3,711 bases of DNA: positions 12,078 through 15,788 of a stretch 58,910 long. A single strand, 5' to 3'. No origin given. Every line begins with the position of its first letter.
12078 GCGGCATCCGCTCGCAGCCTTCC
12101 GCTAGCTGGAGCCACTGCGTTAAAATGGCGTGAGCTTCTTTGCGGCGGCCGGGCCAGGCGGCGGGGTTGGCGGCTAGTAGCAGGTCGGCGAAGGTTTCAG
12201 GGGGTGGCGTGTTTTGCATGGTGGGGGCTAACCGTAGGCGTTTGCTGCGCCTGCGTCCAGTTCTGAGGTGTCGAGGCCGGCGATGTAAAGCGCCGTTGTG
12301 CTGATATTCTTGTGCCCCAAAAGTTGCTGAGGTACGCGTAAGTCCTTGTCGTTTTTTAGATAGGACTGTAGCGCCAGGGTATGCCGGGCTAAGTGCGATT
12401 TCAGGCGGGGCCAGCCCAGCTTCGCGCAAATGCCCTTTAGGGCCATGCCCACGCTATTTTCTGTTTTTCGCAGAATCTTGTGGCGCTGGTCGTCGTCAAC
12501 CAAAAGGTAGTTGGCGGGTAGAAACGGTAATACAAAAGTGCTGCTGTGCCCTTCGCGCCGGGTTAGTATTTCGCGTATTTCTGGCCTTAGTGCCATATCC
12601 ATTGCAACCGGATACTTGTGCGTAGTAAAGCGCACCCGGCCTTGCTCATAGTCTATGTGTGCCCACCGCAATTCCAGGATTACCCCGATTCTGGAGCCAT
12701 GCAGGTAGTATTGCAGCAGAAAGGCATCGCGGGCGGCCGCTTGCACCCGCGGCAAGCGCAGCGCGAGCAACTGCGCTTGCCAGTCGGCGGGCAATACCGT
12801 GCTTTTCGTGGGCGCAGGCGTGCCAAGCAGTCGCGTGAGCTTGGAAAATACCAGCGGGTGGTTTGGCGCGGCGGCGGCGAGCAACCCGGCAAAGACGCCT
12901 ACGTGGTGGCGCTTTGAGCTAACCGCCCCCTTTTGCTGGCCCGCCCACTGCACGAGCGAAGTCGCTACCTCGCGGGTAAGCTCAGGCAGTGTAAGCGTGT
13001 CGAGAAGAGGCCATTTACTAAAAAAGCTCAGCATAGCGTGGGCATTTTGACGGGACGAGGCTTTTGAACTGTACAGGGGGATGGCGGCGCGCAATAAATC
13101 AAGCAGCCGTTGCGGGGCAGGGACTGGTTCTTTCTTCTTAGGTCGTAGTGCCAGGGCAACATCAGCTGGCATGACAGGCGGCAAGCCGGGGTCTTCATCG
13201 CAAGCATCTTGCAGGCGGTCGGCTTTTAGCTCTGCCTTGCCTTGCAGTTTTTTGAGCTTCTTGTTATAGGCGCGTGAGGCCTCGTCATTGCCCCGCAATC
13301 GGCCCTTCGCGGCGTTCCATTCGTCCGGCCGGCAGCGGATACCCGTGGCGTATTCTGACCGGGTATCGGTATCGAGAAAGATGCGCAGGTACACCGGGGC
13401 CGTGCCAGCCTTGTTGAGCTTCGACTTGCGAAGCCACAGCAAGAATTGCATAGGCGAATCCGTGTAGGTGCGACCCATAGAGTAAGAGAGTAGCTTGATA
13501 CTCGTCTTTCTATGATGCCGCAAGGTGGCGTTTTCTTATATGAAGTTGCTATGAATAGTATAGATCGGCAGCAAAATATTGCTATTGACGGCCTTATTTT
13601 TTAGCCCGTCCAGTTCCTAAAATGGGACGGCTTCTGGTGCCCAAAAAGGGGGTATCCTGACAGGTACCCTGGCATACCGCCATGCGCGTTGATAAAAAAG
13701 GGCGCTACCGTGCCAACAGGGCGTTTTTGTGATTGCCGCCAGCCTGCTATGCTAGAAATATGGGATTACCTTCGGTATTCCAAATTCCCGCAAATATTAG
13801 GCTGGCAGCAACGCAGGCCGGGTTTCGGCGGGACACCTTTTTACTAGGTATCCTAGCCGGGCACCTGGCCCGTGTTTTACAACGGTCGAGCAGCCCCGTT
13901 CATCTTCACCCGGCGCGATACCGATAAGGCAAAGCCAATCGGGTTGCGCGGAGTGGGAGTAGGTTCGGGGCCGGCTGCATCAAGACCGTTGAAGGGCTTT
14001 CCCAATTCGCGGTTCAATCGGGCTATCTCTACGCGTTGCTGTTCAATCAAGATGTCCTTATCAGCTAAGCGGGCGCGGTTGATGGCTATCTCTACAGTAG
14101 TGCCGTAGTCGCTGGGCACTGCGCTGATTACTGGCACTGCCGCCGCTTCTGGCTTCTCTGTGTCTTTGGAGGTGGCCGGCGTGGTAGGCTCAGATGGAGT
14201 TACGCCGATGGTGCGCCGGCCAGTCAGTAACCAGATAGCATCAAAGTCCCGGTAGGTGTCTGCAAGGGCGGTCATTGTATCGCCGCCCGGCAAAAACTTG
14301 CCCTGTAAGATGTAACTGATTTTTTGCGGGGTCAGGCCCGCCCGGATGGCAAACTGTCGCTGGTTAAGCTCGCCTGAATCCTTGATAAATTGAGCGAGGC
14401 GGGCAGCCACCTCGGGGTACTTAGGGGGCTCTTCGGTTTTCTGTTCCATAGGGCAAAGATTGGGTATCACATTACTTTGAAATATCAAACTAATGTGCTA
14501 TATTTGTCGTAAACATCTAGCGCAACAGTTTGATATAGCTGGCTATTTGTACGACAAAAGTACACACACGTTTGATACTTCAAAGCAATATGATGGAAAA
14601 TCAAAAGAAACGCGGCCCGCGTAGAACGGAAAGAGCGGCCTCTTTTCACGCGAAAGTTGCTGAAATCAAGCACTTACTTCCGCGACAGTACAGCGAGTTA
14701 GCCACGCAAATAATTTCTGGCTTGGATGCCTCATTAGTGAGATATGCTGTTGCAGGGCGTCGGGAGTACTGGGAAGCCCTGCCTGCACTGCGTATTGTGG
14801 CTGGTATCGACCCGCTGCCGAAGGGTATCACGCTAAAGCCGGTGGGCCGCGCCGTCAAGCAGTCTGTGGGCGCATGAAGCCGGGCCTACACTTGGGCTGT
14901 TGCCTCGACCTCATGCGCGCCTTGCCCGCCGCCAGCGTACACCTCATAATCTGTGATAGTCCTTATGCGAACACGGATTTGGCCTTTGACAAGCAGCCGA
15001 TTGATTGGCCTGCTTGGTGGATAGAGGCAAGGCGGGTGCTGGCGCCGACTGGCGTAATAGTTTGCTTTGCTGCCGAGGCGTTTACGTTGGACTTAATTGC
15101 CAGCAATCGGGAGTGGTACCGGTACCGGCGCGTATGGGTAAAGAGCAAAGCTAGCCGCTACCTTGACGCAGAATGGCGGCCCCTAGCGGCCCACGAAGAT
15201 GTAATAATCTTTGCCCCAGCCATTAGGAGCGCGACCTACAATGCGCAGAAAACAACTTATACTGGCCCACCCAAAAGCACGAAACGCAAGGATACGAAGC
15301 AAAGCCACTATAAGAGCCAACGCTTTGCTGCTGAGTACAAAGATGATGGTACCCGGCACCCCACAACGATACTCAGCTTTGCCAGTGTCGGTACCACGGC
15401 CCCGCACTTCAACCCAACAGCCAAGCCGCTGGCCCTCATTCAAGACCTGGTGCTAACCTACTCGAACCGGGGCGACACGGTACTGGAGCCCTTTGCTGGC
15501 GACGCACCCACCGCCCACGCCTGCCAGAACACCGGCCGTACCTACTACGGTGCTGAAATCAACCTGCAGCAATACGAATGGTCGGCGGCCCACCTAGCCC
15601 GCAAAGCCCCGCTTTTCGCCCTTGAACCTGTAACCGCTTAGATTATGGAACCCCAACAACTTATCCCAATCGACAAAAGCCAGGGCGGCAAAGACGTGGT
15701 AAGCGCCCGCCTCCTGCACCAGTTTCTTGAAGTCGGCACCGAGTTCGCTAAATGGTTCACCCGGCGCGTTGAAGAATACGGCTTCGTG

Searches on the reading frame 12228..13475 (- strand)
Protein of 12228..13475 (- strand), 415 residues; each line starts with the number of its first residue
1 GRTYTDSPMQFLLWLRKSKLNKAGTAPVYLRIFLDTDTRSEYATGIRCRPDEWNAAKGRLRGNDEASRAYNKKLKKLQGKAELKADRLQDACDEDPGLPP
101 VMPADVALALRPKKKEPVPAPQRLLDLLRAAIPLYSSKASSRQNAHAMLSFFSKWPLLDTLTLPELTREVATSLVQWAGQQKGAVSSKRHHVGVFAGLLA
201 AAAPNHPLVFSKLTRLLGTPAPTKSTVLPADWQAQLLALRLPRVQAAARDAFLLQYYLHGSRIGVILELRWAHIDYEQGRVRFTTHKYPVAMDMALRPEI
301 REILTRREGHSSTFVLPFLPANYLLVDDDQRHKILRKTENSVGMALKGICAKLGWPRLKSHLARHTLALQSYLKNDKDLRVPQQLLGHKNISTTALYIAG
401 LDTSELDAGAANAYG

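Call 46: search_protein_families(library=pfam, proteins=[window:12228-13475:-], max_evalue=0.001)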
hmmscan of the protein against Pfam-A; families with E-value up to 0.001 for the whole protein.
window:12228-13475:- (415 aa): 2 families
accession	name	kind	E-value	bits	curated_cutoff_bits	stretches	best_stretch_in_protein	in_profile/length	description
PF00589.27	Phage_integrase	-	3.6e-16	59.9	27.1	1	246-399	21-167/172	Phage integrase family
PF17293.8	Arm-DNA-bind_5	-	7.2e-12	46.1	22.6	1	14-90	2-77/87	Arm DNA-binding domain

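Call 100: find_homologous_proteins(query=window:12228-13475:-, max_evalue=1e-30)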
Query window:12228-13475:- (415 aa): 14 proteins with E <= 1e-30 among 8000 candidates.
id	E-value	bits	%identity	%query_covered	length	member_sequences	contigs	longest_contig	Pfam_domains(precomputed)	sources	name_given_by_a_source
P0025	2.8e-276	934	100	100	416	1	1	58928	PF17293.9,PF00589.28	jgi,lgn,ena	-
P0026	5.9e-211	719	80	98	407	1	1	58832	PF17293.9,PF00589.28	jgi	jgi:integrase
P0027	6.5e-193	659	75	98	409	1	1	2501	PF17293.9,PF00589.28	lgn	-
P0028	1.9e-185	635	70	100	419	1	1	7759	PF17293.9,PF00589.28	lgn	-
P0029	1.1e-165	570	67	98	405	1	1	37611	PF17293.9,PF00589.28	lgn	-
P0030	6.1e-164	564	65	98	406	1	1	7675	PF17293.9,PF00589.28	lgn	-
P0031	8.2e-127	442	53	98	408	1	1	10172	PF17293.9,PF00589.28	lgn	-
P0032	2.4e-101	358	46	99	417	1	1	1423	PF17293.9,PF00589.28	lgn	-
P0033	1.1e-99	352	45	100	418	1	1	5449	PF17293.9,PF00589.28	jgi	jgi:integrase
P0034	3.0e-97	344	70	56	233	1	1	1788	PF00589.28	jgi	jgi:integrase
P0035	4.0e-97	344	45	100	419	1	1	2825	PF17293.9,PF00589.28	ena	-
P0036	1.5e-90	322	45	93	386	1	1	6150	PF00589.28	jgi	jgi:integrase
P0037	2.0e-90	322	41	100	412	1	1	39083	PF17293.9,PF00589.28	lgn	-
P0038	2.1e-89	318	44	100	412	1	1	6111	PF17293.9,PF00589.28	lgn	-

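Call 101: find_encoding_contigs(protein=P0026, flank=10000, max_places=1)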
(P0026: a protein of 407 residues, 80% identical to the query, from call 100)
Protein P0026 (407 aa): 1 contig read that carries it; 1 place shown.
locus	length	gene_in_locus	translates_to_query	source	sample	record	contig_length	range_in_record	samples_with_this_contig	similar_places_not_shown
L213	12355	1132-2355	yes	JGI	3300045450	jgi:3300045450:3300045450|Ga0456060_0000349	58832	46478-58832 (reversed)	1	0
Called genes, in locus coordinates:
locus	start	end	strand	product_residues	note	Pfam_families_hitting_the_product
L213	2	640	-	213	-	?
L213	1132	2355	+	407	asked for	PF17293:Arm-DNA-bind_5, PF00589:Phage_integrase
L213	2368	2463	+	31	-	-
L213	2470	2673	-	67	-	-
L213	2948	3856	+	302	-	PF07505:DUF5131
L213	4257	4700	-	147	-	-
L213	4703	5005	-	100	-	-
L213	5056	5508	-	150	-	PF15731:MqsA_antitoxin (weak), PF13560:HTH_31 (faint)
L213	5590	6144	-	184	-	-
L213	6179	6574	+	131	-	-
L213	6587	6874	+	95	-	-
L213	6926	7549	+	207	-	-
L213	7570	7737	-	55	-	-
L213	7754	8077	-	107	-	-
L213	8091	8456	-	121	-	-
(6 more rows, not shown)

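Call 102: find_encoding_contigs(protein=P0029, flank=10000, max_places=1)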
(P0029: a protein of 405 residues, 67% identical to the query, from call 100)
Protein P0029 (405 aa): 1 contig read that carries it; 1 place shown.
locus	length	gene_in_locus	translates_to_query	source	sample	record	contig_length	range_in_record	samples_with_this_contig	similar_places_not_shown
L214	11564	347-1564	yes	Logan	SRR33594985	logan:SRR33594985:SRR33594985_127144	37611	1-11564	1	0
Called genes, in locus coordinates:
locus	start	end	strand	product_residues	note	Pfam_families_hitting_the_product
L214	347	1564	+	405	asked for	PF17293:Arm-DNA-bind_5, PF00589:Phage_integrase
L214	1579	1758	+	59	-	-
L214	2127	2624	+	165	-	-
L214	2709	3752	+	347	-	PF01757:Acyl_transf_3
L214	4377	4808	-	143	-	-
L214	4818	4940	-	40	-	-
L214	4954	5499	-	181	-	-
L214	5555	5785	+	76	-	-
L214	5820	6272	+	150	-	PF01844:HNH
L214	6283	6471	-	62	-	-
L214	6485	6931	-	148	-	PF00959:Phage_lysozyme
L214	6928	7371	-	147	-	PF18925:DUF5675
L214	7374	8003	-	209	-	-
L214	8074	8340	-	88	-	-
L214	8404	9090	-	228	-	-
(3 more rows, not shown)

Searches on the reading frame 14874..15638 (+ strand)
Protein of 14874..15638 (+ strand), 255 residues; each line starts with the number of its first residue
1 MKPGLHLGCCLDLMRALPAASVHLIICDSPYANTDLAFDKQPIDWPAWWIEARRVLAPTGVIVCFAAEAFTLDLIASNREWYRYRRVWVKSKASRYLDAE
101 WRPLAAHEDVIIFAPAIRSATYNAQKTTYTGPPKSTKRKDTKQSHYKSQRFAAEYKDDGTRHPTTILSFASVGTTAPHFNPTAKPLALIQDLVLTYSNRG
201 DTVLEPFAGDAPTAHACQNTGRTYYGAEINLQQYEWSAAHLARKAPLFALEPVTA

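Call 46: search_protein_families(library=pfam, proteins=[window:14874-15638:+], max_evalue=0.001)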
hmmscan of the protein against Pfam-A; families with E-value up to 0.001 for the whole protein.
window:14874-15638:+ (255 aa): 1 family
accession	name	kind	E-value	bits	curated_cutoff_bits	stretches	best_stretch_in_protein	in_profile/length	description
PF01555.25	N6_N4_Mtase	-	1.6e-23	84.3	26.7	1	22-235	1-217/221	DNA methylase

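Call 73: search_solved_structures(query=window:14874-15638:+, max_evalue=0.001)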
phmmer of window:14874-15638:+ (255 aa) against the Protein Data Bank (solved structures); distinct sequences matched with E-value up to 0.001: 11.
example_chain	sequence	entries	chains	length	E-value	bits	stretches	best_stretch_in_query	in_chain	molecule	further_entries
1nw8_A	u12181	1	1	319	5e-16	62.1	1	9-223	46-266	MODIFICATION METHYLASE RSRI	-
1eg2_A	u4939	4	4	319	5.7e-16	61.9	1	9-223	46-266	MODIFICATION METHYLASE RSRI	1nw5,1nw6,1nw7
6pbd_A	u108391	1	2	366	1.3e-10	44.4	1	173-247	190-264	Modification methylase CcrMI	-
9c3u_A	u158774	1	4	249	4.4e-10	42.7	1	15-231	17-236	Methyltransferase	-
8urk_A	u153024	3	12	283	5.6e-10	42.3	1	15-232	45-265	Methyltransferase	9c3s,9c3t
2zie_A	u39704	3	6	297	2.4e-09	40.2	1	179-252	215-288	Putative modification methylase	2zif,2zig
5hek_A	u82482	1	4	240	8.6e-07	31.9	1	177-236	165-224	Adenine specific DNA methyltransferase (DpnA)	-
5hfj_A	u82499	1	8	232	8.6e-07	31.9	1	177-235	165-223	Adenine specific DNA methyltransferase (DpnA)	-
1g60_A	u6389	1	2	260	0.00018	24.2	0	175-233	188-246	Adenine-specific Methyltransferase MboIIA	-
8s9m_A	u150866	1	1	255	0.00019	24.2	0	180-234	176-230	DNA cytosine-N4 methyltransferase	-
8s9n_A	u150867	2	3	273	0.00022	24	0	180-234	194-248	DNA cytosine-N4 methyltransferase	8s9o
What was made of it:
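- On Restriction/modification target (SgrAI or AgeI type): The specificity of the phage methyltransferase is unknown (call 73).
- The phage encodes an orphan beta-class N6/N4 methyltransferase at 14874-15641 (calls 46, 73). Its nearest solved relatives are M.RsrI and CcrM (call 73).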
